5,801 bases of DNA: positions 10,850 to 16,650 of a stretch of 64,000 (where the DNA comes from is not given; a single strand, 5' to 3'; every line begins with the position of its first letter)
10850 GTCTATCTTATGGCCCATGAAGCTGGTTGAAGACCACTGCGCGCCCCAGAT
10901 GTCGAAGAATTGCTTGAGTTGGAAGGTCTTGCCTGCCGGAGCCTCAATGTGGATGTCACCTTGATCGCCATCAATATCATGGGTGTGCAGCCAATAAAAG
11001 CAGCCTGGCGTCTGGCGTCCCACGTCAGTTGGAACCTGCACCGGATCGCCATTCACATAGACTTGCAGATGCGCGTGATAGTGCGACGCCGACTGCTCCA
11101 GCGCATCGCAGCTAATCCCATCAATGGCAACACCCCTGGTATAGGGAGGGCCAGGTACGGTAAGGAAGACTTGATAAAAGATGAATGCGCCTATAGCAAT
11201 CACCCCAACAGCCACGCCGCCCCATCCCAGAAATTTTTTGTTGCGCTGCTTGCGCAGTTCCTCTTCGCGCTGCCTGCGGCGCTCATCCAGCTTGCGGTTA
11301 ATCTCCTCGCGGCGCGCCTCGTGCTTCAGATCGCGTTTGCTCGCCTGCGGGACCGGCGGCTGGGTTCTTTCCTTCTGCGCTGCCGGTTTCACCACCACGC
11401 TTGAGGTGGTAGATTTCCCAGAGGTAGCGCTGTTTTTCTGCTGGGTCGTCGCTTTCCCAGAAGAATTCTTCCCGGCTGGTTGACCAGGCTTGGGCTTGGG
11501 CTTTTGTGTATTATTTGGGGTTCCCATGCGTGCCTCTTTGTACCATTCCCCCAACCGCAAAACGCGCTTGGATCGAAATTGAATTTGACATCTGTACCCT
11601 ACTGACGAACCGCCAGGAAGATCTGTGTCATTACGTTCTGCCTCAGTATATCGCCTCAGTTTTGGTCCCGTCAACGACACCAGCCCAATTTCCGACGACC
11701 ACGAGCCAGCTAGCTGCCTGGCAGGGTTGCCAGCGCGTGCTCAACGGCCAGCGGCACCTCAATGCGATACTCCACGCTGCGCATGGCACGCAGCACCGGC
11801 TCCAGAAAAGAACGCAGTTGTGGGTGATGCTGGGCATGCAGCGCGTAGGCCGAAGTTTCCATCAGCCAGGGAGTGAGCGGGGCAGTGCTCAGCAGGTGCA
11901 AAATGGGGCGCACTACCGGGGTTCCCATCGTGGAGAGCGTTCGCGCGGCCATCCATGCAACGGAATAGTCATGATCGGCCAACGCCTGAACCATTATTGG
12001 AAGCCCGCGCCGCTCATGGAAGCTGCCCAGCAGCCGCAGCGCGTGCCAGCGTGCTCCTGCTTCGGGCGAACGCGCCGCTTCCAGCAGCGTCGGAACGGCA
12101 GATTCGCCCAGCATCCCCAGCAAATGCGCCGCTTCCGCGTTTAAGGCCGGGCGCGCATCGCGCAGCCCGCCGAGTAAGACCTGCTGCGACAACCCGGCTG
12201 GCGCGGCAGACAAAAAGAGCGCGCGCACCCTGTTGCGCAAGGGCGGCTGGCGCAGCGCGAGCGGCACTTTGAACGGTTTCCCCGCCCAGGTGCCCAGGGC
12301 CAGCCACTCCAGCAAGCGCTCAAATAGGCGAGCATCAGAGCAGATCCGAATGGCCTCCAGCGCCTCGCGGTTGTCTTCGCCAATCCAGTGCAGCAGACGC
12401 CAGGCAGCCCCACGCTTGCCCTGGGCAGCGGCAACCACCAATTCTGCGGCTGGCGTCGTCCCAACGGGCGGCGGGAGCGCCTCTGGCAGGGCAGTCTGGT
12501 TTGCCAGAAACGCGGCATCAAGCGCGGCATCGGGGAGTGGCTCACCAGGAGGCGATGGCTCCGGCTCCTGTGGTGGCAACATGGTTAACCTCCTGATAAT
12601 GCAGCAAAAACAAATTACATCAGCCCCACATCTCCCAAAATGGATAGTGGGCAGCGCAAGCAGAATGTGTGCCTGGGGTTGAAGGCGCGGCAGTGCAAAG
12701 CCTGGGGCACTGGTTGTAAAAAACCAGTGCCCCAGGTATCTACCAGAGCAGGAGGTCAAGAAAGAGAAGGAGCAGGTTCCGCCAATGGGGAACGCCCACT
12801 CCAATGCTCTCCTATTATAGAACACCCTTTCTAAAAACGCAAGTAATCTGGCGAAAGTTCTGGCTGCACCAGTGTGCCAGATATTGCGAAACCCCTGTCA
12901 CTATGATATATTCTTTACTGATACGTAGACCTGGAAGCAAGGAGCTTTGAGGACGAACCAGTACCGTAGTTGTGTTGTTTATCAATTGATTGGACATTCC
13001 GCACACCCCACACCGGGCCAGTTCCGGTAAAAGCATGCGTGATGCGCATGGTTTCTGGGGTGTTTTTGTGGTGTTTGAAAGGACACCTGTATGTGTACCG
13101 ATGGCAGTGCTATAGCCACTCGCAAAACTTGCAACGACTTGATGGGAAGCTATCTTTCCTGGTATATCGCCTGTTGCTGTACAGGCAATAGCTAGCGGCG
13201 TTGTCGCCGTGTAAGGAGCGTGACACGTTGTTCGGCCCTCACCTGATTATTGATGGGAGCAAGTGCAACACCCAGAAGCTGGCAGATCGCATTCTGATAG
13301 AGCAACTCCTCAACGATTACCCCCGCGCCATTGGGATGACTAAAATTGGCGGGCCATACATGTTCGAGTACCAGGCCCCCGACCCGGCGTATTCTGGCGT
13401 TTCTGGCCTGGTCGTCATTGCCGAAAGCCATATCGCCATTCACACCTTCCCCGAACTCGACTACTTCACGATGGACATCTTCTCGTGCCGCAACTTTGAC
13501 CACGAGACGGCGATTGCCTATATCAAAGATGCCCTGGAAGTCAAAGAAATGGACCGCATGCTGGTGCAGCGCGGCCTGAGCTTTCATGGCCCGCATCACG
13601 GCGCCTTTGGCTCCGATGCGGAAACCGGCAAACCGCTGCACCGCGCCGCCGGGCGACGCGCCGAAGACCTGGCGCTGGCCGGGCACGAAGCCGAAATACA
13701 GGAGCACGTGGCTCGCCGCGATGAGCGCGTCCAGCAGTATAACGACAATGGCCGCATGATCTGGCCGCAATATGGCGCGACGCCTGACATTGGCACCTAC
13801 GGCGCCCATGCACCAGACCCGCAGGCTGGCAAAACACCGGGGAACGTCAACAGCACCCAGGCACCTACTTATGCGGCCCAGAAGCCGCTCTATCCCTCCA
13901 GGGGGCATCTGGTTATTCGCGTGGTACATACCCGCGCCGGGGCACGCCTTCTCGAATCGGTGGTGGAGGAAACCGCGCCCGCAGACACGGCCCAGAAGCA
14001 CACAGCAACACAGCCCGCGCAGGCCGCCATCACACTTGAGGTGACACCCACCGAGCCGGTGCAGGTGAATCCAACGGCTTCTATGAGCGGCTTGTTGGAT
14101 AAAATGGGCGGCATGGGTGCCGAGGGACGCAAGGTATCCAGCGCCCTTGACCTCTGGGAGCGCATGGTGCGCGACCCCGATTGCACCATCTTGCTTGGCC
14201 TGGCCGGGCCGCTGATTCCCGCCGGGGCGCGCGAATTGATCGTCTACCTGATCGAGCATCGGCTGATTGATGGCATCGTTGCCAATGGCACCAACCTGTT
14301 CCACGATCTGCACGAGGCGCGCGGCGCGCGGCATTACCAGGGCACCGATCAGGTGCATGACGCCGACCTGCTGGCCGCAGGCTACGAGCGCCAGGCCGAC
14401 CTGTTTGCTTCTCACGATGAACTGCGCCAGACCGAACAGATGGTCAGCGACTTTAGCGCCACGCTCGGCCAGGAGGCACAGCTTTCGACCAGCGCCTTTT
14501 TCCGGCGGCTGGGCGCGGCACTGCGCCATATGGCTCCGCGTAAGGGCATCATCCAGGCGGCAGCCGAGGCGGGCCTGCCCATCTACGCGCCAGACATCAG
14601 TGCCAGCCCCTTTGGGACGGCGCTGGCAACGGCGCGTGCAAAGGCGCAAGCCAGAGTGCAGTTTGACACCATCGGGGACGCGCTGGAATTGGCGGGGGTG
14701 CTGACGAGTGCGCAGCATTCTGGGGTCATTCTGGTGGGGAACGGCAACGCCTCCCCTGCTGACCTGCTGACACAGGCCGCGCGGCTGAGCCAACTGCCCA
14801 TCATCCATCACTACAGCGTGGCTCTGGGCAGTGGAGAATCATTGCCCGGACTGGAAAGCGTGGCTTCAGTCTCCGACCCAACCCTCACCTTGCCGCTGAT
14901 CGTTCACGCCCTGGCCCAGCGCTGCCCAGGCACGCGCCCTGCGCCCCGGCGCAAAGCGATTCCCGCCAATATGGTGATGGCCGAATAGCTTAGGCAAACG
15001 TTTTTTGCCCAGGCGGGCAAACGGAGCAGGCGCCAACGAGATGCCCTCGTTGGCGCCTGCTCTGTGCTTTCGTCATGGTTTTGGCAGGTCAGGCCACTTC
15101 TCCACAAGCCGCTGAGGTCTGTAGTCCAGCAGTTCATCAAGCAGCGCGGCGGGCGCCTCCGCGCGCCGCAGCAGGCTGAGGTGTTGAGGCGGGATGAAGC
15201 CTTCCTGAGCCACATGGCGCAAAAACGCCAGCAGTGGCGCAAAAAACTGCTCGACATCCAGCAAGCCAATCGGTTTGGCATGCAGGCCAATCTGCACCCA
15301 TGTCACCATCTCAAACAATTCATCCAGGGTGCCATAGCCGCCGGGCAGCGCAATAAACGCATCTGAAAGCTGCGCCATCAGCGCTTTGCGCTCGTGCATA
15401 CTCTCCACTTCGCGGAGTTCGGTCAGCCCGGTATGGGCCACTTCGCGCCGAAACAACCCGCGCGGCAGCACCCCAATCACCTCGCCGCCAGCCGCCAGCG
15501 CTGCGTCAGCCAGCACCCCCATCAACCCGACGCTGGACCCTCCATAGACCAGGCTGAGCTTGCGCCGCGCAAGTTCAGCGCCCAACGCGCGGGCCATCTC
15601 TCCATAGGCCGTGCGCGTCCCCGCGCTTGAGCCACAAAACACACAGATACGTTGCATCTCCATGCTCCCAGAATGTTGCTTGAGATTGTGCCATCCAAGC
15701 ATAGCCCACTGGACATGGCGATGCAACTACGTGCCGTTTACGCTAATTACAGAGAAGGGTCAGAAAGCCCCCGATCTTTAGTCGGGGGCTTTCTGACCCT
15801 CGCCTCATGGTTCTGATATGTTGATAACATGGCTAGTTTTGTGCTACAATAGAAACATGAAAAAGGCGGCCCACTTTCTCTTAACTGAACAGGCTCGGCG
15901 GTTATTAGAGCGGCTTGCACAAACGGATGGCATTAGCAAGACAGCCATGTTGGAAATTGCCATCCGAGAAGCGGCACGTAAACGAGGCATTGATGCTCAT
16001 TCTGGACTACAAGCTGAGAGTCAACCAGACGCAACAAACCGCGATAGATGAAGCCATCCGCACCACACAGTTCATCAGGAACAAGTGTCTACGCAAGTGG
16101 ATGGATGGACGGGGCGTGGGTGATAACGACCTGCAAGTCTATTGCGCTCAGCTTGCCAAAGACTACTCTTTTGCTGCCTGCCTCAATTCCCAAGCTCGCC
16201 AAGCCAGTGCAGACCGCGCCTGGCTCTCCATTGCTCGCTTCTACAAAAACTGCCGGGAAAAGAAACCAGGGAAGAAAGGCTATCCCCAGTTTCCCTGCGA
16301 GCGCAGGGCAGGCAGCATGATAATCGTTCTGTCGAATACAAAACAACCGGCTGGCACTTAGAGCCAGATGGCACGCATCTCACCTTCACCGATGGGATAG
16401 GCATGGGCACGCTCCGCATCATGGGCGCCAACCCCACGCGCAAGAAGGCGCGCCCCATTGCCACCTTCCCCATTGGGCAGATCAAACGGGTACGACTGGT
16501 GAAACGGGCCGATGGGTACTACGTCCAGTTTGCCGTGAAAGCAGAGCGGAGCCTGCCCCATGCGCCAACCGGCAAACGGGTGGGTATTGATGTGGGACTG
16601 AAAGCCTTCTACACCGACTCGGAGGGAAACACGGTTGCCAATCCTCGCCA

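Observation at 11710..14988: AdoMet-decarboxylase (SpeH-type) fused in one ORF to a deoxyhypusine-synthase-like domain, divergent from a HEAT-repeat gene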

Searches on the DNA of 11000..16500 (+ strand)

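Call 27: search_rna_families(source=window, start=11000, end=16500, threshold=evalue, max_evalue=1)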
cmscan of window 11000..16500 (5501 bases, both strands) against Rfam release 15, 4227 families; matches with E-value up to 1: 5.
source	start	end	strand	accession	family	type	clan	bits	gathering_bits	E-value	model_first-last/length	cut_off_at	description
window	15756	15802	+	RF03790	MIR8008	Gene; miRNA;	-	29.3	66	0.0054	1-55/55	no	MIR8008 microRNA precursor family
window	12692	12746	+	RF03384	mir-7180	Gene; miRNA;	-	27.7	78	0.0072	1-58/58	no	mir-7180 microRNA precursor family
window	15742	15797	+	RF02495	ohsC_RNA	Gene; antitoxin;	-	27.7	50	0.43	1-77/77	no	Oppression of Hydrophobic ORF by sRNA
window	15001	15070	+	RF00236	ctRNA_pGA1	Gene; antisense;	-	20.9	45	0.94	1-79/79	no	ctRNA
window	15021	15065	+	RF04085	mir-1271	Gene; miRNA;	-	20.8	80.5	0.53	17-60/77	no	mir-1271 microRNA precursor family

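Call 64: search_rna_families(sources=[L022, L017, L041, L018, L029, L026, L031, L052, L013, L014], threshold=evalue, max_evalue=1)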
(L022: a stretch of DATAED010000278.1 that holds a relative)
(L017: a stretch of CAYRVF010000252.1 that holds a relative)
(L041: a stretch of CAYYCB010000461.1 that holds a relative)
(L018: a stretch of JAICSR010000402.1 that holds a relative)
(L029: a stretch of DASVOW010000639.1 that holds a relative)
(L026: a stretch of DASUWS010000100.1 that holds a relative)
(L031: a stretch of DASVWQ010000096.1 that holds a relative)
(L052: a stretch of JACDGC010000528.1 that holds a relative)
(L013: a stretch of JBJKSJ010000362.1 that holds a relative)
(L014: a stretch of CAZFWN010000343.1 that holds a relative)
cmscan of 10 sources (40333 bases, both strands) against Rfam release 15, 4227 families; matches with E-value up to 1: 6.
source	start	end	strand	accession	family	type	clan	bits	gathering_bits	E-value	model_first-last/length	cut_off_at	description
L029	3303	3357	+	RF03766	mir-3155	Gene; miRNA;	-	30.8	70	0.015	1-56/56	no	mir-3155 microRNA precursor family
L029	3288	3374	+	RF04023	MIR1314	Gene; miRNA;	-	27.1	108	0.12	1-104/104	no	MIR1314 microRNA precursor family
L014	2347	2429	+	RF01698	Chloroflexi-1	Gene; sRNA;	-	25.5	80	0.41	1-84/84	no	Chloroflexi-1 RNA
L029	3305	3351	-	RF03766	mir-3155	Gene; miRNA;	-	24.5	70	0.81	3-50/56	no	mir-3155 microRNA precursor family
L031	5008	5062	+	RF02470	Ms_IGR-8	Gene; sRNA;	-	23.4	44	0.58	1-63/63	no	Mycobacterium sRNA Ms_IGR-8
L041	732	803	-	RF01734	Fluoride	Cis-reg; riboswitch;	-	18.6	34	0.85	1-64/64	no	Fluoride riboswitch aptamer (crcB RNA motif)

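Call 82: build_rna_model(alignment_id=A3, structure=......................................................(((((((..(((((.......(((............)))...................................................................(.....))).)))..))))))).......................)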
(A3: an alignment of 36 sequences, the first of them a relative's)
Model R1 built from alignment A3 (36 sequences, 205 columns); structure: as given.
model positions 135; base pairs 16; branch points 1; effective number of sequences 5.42; information 0.59 bits per position. Calibrated on 0.2 Mb of random sequence (short: E-values are rough).
structure used (alignment columns):
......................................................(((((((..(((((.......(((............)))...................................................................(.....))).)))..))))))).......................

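Call 84: search_with_rna_model(model_id=R1, sources=[window, L001, L002, L003, L004, L005, L006, L007, L012, L013, L014, L015, L016, L017, L018, L019, L020, L021, L022, L023, L024, L025, L026, L027, L028, L029, L030, L031, L032, L033, L034, L035, L036, L037, L038, L039, L040, L041, L042, L043, L044, L045, L046, L047, L048, L049, L050, L051, L052, L053, L054, L055, L056, L057, L058, L059, L060, L061, L062, L063, L064, L065, L068, L069, L078, L088, L098, L106, L109], max_evalue=1)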
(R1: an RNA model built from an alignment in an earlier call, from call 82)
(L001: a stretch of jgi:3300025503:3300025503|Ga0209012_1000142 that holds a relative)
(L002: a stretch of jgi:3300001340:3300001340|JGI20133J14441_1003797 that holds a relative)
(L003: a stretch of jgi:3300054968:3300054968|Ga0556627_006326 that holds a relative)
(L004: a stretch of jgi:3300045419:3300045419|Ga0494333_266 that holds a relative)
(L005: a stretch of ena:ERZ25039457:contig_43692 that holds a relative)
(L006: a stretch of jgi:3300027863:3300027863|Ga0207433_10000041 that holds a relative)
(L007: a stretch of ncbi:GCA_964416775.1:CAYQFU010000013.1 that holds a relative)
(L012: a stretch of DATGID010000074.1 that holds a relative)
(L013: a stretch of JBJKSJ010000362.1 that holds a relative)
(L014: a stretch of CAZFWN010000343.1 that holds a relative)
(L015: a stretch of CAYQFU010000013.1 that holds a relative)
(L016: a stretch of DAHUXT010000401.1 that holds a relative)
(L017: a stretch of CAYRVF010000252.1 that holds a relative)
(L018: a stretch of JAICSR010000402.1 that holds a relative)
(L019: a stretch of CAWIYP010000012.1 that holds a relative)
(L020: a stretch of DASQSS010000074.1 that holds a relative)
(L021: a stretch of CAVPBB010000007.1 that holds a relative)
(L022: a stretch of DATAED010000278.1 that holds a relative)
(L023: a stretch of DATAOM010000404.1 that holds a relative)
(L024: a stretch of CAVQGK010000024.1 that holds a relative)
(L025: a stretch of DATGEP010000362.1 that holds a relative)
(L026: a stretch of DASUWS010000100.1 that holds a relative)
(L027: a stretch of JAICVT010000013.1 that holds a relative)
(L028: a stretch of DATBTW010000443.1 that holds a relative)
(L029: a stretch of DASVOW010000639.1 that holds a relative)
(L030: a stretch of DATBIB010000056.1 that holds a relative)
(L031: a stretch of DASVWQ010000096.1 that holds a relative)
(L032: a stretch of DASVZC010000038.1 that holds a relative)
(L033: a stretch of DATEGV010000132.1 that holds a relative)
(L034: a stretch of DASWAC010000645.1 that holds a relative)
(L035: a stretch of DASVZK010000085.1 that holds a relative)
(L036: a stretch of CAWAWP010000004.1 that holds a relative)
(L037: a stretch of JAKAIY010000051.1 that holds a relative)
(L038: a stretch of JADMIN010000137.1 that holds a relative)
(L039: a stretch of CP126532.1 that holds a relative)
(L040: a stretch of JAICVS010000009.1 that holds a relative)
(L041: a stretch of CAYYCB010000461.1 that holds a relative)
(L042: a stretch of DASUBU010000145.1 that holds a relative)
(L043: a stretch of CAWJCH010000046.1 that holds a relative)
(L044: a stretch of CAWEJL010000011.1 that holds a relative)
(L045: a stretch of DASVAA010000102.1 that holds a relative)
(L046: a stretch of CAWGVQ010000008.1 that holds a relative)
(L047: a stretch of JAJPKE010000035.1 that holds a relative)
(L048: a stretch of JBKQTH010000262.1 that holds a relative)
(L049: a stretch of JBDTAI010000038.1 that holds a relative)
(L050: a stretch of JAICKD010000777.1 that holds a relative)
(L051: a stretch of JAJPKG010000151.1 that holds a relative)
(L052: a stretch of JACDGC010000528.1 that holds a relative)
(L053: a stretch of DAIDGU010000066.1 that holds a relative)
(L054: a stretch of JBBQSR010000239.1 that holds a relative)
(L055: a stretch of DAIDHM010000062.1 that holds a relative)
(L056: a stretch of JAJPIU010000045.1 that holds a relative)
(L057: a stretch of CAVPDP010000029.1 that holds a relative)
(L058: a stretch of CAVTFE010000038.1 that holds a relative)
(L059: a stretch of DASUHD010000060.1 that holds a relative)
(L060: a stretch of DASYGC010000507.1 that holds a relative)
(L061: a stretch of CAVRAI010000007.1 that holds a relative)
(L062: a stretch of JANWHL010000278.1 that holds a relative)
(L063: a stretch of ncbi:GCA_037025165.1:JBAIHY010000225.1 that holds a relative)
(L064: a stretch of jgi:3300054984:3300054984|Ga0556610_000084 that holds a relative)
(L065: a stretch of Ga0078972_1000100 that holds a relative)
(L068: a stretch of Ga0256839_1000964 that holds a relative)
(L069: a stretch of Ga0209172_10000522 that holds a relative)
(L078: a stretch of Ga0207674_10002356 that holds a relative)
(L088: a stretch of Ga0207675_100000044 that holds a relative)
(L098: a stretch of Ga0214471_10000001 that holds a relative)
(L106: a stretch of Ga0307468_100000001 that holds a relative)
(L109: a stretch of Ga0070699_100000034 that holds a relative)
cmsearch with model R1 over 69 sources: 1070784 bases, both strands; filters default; matches with E-value up to 1: 45.
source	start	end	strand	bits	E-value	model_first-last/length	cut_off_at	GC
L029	1397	1528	+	118.2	1.3e-26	1-135/135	no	0.62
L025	9753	9883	+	116.6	3.2e-26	1-135/135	no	0.61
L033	701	834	+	115.3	6.7e-26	1-135/135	no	0.69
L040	9752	9883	+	114.7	9.4e-26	1-135/135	no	0.69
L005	9745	9891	+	107.7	5.2e-24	1-135/135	no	0.63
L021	9745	9891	+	107.7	5.2e-24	1-135/135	no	0.63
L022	36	182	+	106.3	1.2e-23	1-135/135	no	0.63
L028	9748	9892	+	104.7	3e-23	1-135/135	no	0.63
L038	2492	2624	+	104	4.4e-23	1-135/135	no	0.63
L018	566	712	+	103.2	7.1e-23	1-135/135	no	0.63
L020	3137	3283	+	103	7.8e-23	1-135/135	no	0.59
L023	2715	2848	+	103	7.8e-23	1-135/135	no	0.62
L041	47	183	+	101.8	1.6e-22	1-135/135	no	0.65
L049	8331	8494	+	101.6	1.7e-22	1-135/135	no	0.57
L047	9747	9891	+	100.5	3.3e-22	1-135/135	no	0.57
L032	9745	9890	+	100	4.2e-22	1-135/135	no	0.54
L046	9711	9863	+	99.8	4.9e-22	1-135/135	no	0.54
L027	9748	9892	+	99.7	5.1e-22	1-135/135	no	0.66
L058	9733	9866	+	97.5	1.8e-21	1-135/135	no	0.6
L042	9726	9868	+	97.2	2.2e-21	1-135/135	no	0.69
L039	9720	9886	+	97.1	2.3e-21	1-135/135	no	0.64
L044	9754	9902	+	96.9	2.6e-21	1-135/135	no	0.63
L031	2629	2774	+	95.9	4.5e-21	1-135/135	no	0.64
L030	5960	6093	+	94.5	9.9e-21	1-135/135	no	0.63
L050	803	936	+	94.2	1.2e-20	1-135/135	no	0.62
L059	9711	9844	+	94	1.3e-20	1-135/135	no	0.63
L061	9726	9859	+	93.5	1.8e-20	1-135/135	no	0.61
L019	9768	9912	+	92.7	2.8e-20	1-135/135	no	0.61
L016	321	450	+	92.4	3.2e-20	1-135/135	no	0.63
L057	9717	9846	+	92.4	3.3e-20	1-135/135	no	0.61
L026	137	266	+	92.1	3.9e-20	1-135/135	no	0.59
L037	9758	9902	+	91.5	5.6e-20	1-135/135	no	0.59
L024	9709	9844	+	91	7.5e-20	1-135/135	no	0.59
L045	9695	9863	+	85.4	1.8e-18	1-135/135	no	0.72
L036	9736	9868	+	85.1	2.2e-18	1-135/135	no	0.65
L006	9737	9868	+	84.2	3.6e-18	1-135/135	no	0.61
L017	192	362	+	83.5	5.3e-18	1-135/135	no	0.55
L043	9738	9867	+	83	7.2e-18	1-135/135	no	0.68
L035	9755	9898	+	82.4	1e-17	1-135/135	no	0.66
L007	9734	9868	+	77.6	1.6e-16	1-135/135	no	0.66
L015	9752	9886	+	77.6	1.6e-16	1-135/135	no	0.66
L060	2405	2538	+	51.6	4.5e-10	1-135/135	no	0.72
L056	9573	9710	+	48.7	2.4e-09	1-135/135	no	0.59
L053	4286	4347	-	19.7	0.037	40-102/135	no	0.66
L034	7960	8089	+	16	0.32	1-135/135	no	0.62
